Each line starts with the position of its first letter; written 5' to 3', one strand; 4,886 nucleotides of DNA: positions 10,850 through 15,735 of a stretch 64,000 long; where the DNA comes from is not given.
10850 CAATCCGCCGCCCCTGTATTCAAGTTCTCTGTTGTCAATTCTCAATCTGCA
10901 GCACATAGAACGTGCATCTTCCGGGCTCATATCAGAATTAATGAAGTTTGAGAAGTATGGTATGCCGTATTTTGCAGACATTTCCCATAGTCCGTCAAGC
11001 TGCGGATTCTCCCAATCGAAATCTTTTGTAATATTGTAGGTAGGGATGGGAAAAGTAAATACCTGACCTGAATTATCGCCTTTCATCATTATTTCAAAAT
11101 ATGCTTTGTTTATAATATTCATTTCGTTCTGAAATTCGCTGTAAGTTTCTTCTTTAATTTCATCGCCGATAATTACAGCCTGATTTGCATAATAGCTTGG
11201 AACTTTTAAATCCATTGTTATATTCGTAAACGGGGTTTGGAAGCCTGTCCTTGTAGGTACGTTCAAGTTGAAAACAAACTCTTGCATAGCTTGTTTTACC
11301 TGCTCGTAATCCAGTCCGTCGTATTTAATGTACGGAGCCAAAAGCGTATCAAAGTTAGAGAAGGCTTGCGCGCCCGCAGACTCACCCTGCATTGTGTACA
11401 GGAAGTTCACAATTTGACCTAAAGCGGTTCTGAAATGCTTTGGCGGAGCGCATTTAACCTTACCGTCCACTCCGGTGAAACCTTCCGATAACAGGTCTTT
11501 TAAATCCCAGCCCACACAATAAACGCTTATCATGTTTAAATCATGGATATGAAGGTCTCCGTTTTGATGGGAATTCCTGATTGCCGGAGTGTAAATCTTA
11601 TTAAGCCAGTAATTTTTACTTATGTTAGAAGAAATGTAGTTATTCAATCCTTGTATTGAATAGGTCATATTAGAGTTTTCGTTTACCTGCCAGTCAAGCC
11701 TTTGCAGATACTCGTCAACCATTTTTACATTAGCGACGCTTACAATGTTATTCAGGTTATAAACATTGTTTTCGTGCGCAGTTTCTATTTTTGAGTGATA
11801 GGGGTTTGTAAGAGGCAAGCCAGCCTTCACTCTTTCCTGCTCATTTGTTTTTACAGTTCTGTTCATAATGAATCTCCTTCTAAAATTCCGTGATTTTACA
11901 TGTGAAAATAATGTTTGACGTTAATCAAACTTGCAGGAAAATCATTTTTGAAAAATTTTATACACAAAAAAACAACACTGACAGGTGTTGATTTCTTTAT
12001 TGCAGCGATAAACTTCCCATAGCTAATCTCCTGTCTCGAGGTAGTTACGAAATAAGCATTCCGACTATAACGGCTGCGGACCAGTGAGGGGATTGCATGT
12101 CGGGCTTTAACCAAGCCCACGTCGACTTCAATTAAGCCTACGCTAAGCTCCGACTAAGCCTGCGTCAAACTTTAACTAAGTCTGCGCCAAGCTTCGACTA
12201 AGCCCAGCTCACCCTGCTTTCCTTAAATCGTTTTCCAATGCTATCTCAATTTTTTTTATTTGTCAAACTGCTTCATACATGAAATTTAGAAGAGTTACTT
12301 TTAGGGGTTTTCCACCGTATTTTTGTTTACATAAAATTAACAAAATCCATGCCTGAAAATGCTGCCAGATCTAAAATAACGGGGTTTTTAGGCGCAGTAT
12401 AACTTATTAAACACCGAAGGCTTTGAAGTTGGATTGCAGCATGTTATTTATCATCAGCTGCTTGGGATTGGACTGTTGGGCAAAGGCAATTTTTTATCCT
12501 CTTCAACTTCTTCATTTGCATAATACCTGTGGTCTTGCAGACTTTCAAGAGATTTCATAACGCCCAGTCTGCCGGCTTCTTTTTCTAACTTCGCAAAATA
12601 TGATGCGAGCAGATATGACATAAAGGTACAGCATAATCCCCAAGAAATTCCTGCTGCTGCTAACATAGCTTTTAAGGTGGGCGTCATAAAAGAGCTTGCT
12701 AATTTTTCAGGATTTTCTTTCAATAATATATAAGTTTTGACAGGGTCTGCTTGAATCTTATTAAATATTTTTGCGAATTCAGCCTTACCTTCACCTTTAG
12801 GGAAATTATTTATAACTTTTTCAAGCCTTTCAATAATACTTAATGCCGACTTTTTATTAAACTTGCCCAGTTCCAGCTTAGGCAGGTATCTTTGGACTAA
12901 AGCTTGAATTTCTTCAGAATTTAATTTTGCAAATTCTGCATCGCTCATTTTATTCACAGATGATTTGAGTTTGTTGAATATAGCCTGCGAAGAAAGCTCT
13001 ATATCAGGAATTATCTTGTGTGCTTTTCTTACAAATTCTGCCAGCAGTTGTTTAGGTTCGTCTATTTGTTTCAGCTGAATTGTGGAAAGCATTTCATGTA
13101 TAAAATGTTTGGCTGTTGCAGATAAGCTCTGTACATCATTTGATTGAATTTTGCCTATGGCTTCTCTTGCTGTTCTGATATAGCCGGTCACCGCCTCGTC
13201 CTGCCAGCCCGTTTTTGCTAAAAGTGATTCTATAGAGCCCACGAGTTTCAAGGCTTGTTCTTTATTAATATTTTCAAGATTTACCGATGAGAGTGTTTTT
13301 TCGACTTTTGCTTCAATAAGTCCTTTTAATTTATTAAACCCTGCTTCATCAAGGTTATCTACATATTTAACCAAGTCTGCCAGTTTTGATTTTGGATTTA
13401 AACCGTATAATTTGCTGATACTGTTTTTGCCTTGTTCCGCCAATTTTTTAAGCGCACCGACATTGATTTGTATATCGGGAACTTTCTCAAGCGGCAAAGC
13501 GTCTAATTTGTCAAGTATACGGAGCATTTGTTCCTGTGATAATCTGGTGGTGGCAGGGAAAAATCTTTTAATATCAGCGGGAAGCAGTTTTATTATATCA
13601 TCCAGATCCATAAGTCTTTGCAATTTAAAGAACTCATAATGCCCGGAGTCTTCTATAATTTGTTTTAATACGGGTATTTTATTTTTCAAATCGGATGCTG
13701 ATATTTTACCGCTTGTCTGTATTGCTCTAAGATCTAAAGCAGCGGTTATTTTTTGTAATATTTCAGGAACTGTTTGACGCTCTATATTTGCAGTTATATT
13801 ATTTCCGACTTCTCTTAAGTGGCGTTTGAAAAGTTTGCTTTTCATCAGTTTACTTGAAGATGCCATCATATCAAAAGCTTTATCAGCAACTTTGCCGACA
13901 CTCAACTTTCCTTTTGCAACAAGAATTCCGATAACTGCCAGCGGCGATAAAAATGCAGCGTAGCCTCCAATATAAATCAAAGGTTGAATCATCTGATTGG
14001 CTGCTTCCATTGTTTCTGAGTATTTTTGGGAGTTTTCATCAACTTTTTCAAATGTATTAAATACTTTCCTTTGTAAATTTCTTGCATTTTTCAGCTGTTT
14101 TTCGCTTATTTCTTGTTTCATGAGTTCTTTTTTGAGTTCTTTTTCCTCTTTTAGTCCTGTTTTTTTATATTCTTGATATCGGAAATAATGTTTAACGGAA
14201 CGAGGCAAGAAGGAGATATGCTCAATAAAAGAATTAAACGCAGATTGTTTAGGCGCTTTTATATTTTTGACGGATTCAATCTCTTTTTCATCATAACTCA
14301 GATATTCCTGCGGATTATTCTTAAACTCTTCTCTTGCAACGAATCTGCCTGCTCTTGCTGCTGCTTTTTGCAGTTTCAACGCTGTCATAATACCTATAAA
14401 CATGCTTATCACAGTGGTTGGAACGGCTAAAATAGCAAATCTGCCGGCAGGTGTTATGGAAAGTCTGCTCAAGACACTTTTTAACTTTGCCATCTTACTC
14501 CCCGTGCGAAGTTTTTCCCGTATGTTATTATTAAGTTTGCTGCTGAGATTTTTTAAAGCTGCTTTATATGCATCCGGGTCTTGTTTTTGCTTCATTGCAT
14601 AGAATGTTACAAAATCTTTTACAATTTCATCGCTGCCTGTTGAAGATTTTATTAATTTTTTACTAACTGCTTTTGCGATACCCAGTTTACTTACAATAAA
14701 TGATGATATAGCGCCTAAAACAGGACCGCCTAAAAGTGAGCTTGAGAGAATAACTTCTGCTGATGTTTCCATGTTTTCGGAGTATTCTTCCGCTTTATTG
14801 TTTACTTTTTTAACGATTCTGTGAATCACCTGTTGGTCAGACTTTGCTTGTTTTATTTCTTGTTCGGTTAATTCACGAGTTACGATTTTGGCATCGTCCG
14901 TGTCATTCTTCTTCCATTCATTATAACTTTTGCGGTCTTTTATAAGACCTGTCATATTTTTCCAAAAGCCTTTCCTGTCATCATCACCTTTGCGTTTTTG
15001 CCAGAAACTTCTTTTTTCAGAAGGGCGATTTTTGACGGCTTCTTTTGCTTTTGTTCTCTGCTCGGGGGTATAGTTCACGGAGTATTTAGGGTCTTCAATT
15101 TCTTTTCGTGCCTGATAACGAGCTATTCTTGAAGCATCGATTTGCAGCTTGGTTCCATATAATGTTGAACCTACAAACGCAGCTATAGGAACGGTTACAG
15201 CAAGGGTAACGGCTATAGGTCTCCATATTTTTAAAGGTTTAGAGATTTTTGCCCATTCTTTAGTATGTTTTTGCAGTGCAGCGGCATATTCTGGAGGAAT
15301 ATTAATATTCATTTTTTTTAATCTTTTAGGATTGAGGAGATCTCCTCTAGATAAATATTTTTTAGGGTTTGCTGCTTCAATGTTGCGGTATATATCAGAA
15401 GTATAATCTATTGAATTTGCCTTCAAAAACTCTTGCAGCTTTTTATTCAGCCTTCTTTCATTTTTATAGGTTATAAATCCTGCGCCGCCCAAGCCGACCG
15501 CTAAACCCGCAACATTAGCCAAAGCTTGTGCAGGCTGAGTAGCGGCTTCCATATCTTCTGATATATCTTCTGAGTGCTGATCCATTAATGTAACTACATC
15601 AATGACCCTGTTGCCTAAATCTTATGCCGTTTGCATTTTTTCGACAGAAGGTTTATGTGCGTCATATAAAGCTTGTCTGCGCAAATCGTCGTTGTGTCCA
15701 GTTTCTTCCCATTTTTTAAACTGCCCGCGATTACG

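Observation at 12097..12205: Five tandem ~22-nt mini-hairpin units in the nrdDG 5' leader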

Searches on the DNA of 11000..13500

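Call 4: search_rna_families(source=window, start=11000, end=13500, threshold=evalue, max_evalue=10, show_alignments=3)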
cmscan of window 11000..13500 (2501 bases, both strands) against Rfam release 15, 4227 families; matches with E-value up to 10: 5.
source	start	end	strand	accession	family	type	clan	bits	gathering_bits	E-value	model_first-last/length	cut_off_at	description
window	11834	11939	-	RF00267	snoR64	Gene; snRNA; snoRNA; CD-box;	-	21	45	1.4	1-94/94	no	Small nucleolar RNA R64/Z200 family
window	11878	11942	-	RF03155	TD-1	Cis-reg;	CL00124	19.9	64.5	3.5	1-120/120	no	TD-1 RNA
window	12685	12784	+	RF02120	FTX_2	Gene; lncRNA;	-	19.5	48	1.2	1-97/97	no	FTX transcript, XIST regulator conserved region 2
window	13032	13126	+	RF01929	bxd_1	Gene; lncRNA;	-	15.6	75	2.5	1-86/86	no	Bithoraxoid conserved region 1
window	12199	12298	+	RF02706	TeloSII_ncR30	Gene; sRNA;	-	15.1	86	2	1-226/226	no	TeloSII non coding RNA 30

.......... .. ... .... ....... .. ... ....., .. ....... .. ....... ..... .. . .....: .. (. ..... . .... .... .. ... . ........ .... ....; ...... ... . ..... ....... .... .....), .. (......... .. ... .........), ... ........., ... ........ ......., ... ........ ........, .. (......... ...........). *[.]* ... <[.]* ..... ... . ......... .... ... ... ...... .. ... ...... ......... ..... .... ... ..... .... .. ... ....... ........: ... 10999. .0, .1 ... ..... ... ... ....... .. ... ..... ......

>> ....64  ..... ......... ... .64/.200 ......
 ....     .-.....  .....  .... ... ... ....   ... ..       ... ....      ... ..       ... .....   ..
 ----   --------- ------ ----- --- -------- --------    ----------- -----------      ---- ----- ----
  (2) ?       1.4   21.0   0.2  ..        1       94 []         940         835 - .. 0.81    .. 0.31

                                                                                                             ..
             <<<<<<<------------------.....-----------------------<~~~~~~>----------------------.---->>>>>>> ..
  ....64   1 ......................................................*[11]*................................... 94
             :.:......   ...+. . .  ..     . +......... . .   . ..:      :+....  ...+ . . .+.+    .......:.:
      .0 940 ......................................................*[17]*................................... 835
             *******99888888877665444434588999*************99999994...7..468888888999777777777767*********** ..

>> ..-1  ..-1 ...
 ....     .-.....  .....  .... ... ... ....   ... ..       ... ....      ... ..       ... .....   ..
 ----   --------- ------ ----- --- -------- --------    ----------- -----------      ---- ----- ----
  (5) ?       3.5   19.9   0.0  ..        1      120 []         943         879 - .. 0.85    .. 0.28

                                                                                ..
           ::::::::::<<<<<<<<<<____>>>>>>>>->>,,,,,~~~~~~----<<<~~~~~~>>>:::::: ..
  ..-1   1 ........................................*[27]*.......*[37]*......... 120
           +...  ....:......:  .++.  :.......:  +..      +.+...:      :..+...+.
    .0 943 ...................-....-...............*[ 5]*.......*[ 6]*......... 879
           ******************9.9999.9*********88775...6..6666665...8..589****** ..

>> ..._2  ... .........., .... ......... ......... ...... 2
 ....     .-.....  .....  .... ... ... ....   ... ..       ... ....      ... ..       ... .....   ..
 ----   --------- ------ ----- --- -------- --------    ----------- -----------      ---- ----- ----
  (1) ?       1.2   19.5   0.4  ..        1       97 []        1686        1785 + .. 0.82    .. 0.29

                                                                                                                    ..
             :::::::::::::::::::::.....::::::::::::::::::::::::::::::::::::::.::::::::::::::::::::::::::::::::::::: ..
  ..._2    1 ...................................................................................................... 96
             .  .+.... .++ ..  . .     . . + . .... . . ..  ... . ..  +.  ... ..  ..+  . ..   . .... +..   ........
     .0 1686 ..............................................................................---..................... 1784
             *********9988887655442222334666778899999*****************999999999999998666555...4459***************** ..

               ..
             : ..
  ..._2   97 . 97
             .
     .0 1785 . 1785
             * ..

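Call 21: search_rna_families(source=window, start=11990, end=12260, threshold=evalue, max_evalue=10, show_alignments=3)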
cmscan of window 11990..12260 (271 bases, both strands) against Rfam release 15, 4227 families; matches with E-value up to 10: 0.
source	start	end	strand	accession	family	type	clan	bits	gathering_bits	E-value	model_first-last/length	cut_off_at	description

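Call 43: search_with_rna_model(model_id=R1, source=window, start=11900, end=12350, filters=off, max_evalue=10, show_alignments=3)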
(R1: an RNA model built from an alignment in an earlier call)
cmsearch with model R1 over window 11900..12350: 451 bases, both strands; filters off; matches with E-value up to 10: 8.
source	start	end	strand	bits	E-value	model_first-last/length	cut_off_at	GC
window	12044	12130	-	39.8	5.5e-10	1-80/80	no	0.52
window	12193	12234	-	6.9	0.27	1-80/80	no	0.45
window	12271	12340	-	5.8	0.53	1-80/80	no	0.27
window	11964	12001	-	5.5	0.65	1-80/80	no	0.29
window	11965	11996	+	3.5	2.2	1-80/80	no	0.34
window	12317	12347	+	2.8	3.3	1-80/80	no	0.16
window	11909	11932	+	2.1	5.1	1-80/80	no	0.25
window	12250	12286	+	1.6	6.8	1-80/80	no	0.22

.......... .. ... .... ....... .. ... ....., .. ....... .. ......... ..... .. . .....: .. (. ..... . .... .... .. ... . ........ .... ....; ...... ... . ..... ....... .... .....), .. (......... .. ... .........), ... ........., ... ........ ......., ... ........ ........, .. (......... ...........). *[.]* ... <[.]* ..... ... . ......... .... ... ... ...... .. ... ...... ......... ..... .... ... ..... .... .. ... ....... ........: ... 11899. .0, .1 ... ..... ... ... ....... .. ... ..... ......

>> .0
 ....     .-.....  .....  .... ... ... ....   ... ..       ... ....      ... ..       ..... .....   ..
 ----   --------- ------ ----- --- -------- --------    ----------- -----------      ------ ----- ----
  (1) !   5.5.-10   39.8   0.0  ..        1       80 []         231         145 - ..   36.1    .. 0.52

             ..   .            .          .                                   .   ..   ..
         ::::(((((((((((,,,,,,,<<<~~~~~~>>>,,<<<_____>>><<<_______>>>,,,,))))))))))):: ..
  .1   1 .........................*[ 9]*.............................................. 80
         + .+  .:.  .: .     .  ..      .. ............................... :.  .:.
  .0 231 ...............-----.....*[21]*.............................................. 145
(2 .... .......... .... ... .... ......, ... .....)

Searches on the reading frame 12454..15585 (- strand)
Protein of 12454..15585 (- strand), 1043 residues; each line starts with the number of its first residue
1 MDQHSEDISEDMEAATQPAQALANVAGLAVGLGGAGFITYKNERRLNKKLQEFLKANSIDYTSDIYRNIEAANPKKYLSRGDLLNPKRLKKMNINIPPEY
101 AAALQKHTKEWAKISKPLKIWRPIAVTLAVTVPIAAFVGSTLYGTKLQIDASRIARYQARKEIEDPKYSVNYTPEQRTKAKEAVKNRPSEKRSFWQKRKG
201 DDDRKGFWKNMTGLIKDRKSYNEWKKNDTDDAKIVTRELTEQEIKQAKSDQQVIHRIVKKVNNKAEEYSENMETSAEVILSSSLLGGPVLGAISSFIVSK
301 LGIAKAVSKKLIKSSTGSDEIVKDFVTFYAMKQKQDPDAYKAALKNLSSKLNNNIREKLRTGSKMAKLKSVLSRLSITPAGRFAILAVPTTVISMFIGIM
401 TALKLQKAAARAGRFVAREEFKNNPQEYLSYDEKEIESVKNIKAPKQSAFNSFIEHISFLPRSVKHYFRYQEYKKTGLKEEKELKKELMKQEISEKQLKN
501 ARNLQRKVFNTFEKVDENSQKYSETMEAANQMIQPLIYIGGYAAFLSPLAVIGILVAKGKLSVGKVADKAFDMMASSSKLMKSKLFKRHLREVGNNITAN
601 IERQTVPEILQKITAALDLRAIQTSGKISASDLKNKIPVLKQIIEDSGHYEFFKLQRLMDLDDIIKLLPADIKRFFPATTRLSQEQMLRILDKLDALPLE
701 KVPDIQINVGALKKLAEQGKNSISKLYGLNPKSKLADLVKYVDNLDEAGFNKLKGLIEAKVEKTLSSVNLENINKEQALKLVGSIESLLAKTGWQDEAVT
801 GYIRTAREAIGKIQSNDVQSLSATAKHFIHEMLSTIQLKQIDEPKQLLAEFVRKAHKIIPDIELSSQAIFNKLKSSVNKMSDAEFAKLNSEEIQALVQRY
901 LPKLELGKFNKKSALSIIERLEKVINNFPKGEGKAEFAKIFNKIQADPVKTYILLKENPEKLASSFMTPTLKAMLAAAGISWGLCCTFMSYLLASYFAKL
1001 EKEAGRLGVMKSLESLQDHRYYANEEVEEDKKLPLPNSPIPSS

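Call 7: search_protein_families(library=pfam, proteins=[window:12454-15585:-])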
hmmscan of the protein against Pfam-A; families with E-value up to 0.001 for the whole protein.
window:12454-15585:- (1043 aa): 0 families

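Call 25: find_encoding_contigs(protein=window:12454-15585:-, flank=1500, max_places=10)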
Protein window:12454-15585:- (1043 aa): no gene with exactly this product is on record in the collection.
